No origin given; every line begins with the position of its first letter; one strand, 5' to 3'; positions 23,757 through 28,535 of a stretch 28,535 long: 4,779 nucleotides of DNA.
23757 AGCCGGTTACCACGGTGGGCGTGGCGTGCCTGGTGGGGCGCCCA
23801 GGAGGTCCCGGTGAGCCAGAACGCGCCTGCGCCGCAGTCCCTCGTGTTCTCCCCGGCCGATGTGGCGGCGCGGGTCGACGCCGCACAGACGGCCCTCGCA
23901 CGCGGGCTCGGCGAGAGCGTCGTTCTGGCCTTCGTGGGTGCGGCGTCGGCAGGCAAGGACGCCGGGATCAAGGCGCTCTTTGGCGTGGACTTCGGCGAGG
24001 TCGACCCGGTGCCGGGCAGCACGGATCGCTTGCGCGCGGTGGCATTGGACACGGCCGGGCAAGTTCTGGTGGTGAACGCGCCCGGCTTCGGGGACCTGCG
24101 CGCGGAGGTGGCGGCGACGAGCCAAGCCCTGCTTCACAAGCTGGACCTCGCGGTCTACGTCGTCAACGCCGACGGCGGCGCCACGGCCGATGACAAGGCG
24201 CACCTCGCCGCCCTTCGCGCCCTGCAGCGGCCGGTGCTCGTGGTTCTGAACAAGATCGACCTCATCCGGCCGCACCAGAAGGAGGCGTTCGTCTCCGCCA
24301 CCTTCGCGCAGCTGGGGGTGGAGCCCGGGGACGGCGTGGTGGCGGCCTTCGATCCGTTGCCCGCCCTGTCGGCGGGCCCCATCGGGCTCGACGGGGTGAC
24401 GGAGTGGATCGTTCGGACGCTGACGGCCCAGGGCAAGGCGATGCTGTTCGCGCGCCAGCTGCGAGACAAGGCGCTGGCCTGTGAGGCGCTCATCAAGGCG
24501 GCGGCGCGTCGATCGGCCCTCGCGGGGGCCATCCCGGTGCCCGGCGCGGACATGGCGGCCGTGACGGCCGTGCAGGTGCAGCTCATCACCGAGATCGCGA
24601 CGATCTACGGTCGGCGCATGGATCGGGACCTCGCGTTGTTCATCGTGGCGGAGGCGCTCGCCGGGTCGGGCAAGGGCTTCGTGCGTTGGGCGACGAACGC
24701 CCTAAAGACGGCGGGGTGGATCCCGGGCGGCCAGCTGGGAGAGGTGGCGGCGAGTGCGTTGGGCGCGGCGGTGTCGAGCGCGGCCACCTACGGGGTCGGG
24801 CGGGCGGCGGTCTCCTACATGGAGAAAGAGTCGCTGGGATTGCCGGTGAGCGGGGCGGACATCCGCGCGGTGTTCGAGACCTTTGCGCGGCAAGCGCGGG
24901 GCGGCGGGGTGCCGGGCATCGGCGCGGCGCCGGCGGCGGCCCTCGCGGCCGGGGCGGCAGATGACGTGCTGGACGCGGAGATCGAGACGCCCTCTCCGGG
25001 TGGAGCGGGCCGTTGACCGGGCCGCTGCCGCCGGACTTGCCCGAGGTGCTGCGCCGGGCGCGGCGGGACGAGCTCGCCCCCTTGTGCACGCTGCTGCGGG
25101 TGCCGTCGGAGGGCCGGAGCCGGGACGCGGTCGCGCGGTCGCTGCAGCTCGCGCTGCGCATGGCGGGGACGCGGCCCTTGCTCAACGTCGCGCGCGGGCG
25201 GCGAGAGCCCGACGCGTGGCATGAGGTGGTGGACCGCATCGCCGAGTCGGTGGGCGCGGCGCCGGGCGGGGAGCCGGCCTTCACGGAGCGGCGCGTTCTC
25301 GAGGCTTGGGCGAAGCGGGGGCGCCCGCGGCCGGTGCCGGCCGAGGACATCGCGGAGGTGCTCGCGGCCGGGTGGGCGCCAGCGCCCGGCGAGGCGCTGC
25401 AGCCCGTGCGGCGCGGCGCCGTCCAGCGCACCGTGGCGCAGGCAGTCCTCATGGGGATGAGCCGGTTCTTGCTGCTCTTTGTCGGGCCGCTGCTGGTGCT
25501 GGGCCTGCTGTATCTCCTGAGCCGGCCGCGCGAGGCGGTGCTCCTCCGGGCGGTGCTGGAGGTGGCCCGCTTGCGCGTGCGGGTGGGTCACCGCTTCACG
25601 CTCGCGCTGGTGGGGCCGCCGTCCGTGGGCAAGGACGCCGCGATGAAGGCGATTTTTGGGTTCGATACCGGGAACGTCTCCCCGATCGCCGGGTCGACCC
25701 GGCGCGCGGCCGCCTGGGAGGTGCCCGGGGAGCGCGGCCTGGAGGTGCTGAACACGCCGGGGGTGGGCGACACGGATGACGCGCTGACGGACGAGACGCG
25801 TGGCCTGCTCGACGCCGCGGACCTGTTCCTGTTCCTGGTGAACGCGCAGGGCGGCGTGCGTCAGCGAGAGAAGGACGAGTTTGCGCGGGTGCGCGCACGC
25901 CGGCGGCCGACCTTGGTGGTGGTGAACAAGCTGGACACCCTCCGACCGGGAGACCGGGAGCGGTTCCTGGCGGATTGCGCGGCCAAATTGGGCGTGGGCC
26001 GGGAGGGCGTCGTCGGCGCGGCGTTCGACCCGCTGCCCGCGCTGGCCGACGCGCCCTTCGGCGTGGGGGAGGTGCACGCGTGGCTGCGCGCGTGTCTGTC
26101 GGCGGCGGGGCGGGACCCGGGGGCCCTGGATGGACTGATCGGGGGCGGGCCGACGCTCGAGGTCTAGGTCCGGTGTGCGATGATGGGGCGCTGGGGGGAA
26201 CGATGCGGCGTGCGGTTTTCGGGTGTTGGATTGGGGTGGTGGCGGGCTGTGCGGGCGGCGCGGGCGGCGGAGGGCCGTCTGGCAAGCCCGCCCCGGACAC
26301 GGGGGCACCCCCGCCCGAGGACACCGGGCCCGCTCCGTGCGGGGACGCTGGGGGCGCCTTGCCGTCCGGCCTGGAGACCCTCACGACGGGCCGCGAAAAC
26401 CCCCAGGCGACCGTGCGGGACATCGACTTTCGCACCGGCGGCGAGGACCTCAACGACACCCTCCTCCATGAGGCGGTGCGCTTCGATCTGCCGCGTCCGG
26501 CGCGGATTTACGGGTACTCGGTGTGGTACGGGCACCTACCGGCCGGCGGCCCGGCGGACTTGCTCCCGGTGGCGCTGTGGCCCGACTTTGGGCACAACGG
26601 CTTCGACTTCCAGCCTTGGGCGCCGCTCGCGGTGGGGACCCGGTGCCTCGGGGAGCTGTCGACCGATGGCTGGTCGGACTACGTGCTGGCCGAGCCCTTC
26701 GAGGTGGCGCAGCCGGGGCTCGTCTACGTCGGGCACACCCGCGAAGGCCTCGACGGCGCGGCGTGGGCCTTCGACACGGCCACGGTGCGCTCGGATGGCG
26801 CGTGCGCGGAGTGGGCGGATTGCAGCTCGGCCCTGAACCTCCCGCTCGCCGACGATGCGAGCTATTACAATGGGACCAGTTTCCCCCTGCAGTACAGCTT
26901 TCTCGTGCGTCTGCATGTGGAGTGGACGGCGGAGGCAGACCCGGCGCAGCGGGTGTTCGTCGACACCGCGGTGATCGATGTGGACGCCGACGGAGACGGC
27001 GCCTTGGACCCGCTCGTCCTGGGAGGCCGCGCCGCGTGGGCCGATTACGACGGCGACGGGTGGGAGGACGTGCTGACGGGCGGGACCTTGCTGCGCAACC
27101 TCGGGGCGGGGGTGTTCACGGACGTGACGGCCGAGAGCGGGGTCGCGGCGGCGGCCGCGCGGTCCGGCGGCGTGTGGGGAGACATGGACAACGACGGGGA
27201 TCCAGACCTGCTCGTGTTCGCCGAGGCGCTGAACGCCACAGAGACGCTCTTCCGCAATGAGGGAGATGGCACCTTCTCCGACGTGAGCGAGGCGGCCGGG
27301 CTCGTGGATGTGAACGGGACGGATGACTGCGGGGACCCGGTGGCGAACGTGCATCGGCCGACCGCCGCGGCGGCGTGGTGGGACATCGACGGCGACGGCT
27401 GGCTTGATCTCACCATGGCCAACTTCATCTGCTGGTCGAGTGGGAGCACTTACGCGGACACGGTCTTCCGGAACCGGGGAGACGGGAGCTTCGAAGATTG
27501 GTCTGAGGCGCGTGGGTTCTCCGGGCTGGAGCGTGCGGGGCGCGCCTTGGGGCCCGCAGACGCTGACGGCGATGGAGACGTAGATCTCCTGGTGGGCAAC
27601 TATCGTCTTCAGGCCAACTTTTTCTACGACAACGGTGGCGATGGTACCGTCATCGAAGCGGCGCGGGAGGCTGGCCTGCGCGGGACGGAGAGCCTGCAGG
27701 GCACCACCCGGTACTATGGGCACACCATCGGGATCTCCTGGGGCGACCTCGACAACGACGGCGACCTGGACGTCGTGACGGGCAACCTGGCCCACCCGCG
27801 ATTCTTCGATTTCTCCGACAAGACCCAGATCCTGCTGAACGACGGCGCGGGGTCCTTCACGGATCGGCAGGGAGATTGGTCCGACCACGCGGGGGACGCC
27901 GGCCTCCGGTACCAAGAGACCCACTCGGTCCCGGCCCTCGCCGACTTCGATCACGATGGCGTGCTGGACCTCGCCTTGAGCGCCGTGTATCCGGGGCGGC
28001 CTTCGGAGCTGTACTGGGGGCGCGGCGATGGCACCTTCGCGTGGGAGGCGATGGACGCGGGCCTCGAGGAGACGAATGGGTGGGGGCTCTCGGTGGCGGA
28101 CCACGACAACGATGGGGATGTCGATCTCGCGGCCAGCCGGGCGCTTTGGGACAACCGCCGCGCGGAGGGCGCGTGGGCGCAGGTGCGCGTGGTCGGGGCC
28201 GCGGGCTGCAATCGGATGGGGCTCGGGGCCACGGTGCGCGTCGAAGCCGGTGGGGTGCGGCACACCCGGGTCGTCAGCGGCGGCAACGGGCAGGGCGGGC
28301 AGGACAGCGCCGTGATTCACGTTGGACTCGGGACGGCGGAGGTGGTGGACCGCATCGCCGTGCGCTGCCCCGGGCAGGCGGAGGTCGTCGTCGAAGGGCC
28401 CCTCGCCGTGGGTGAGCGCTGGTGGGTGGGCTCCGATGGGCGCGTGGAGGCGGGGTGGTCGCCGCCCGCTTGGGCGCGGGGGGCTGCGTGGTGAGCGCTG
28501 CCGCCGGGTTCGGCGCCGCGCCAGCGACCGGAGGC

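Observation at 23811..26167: Coupled pair of paralogous GTPases sharing a rewired Mg-binding site (G1 GKD, G3 NxPG)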

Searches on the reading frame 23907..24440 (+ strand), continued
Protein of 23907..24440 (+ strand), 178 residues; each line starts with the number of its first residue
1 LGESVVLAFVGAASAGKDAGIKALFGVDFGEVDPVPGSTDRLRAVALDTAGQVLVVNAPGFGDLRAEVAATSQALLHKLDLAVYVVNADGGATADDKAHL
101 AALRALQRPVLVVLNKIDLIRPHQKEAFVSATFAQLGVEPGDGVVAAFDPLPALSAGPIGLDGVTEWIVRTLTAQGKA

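Call 68: find_encoding_contigs(protein=P0453, flank=6000, max_places=2)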
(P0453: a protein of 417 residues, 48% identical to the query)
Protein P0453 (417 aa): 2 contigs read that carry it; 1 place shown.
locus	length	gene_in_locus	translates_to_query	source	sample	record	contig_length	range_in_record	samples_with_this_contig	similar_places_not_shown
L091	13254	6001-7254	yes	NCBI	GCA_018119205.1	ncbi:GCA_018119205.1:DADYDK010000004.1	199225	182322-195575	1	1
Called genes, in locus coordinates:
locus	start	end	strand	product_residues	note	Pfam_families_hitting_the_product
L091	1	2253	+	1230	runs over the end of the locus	PF06986:F_T4SS_TraN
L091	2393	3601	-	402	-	PF00872:Transposase_mut, PF10551:MULE (weak)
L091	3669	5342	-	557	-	PF00158:Sigma54_activat, PF00004:AAA, PF07724:AAA_2 (weak), PF07728:AAA_5 (weak), PF13401:AAA_22 (faint), PF14532:Sigma54_activ_2 (weak)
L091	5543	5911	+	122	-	-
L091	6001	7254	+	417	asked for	PF00350:Dynamin_N (faint), PF00009:GTP_EFTU (weak), PF01926:MMR_HSR1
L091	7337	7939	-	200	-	-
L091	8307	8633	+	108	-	-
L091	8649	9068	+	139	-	PF00436:SSB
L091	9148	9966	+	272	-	PF03837:RecT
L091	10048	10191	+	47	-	-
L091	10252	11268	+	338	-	PF09588:YqaJ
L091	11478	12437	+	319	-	PF07728:AAA_5, PF08406:CbbQ_C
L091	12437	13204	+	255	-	-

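Call 69: find_encoding_contigs(protein=P0478, flank=6000, max_places=1)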
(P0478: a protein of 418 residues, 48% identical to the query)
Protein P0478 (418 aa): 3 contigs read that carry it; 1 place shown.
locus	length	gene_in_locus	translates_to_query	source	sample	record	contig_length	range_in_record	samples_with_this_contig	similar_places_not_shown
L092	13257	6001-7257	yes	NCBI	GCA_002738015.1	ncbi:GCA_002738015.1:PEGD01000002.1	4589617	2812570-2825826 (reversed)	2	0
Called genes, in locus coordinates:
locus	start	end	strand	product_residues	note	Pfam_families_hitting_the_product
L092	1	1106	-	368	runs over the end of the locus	PF00487:FA_desaturase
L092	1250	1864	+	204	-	PF00440:TetR_N, PF21943:TetR_C_46 (weak)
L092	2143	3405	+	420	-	PF13356:Arm-DNA-bind_3, PF00589:Phage_integrase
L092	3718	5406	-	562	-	PF00158:Sigma54_activat, PF00004:AAA, PF07728:AAA_5 (weak), PF14532:Sigma54_activ_2 (faint)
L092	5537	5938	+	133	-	-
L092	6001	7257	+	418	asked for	PF00009:GTP_EFTU, PF01926:MMR_HSR1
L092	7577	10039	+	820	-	PF12161:HsdM_N, PF02384:N6_Mtase, PF07669:Eco57I (weak)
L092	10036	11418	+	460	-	PF01420:Methylase_S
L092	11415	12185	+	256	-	-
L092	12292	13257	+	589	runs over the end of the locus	PF03235:GmrSD_N, PF07510:GmrSD_C (faint)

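Call 77: find_related_loci(query=P0298, collection=metagenome_contigs, flank=4000)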
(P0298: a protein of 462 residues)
Query P0298 (462 aa) in metagenome_contigs; peptide patterns used: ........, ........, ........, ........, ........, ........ (x = any residue, [..] = any of these).
131 stretches matched a pattern, but none encodes a relative of the query by tblastn (E <= 1e-3).

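Call 79: find_related_loci(query=A5, collection=metagenome_contigs, flank=4000)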
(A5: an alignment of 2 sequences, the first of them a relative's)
Query A5 (372 aa) in metagenome_contigs; peptide patterns used: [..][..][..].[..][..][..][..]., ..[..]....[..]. (x = any residue, [..] = any of these).
290 stretches matched a pattern; 12 encode a relative of the query (tblastn E <= 1e-3); 12 distinct loci.
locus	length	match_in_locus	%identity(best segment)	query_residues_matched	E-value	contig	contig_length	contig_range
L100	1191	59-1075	47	4-347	2e-100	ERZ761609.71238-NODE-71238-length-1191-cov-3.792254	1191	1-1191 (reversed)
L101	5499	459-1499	37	5-352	4e-62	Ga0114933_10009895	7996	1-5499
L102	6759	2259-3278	40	5-345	2e-57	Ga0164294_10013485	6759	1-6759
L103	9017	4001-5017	34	11-346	1e-45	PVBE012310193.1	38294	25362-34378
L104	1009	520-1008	45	4-169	1e-40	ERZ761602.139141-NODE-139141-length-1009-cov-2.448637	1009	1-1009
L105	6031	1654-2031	29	31-148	2e-8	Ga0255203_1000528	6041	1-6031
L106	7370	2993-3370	29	31-148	2e-8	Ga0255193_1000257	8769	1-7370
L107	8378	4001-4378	29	31-148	2e-8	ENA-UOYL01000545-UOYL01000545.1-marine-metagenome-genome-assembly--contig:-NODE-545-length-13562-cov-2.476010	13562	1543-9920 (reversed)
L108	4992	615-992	29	31-148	2e-8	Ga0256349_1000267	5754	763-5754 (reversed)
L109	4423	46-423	29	31-148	3e-8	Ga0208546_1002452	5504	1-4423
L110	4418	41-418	29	31-148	3e-8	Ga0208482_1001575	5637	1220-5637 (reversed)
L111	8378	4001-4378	29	31-148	2e-8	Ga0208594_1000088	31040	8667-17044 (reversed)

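Call 95: search_dna_similar(query=P0278, collection=plasmids, mode=protein, max_evalue=1e-20, max_rows=12)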
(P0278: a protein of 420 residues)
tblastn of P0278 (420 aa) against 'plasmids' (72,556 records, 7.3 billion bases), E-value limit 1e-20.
Records with a match: 5; places in all: 5; records where one place covers at least 80% of the query: 0.
Best place of each record, by identity: <60% 5.
By first word of the organism name: Escherichia 3; Acinetobacter 1; Methylomonas 1.
By predicted mobility (MOB-suite, as given by PLSDB): non-mobilizable 3; mobilizable 2.
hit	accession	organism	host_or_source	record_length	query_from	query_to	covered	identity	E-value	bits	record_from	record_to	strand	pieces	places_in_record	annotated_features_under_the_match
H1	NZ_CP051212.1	Acinetobacter sp. NEB149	cell culture,R.J.Roberts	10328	52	230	43%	43.0%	3e-32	136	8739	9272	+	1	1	DUF3944 domain-containing protein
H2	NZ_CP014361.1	Methylomonas sp. DH-1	cell culture,waste sludge of a brewery ...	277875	52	230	43%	36.3%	2e-25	116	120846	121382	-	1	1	DUF3944 domain-containing protein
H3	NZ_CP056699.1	Escherichia marmotae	culture,Freshwater sample from ...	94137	54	238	44%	34.1%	9e-24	111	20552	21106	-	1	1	DUF3944 domain-containing protein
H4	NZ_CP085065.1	Escherichia coli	Homo sapiens,pure culture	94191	54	238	44%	34.1%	9e-24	111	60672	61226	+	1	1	DUF3944 domain-containing protein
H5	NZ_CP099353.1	Escherichia marmotae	culture,Pooled sediment sample ...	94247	54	238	44%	34.1%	9e-24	111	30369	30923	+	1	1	DUF3944 domain-containing protein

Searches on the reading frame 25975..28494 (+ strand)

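Call 14: search_protein_families(library=pfam, proteins=[window:25975-28494:+])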
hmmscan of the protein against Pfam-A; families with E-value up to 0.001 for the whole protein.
window:25975-28494:+ (839 aa): 3 families
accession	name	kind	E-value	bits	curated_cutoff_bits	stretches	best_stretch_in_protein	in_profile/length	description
PF13517.12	FG-GAP_3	-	5.2e-34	117.1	26.9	4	470-540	1-61/61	FG-GAP-like repeat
PF01839.29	FG-GAP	-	6.6e-13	48.7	22.1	0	587-604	5-22/37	FG-GAP repeat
PF07593.17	UnbV_ASPIC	-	1.1e-08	35.2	23.4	1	749-805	1-57/68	ASPIC and UnbV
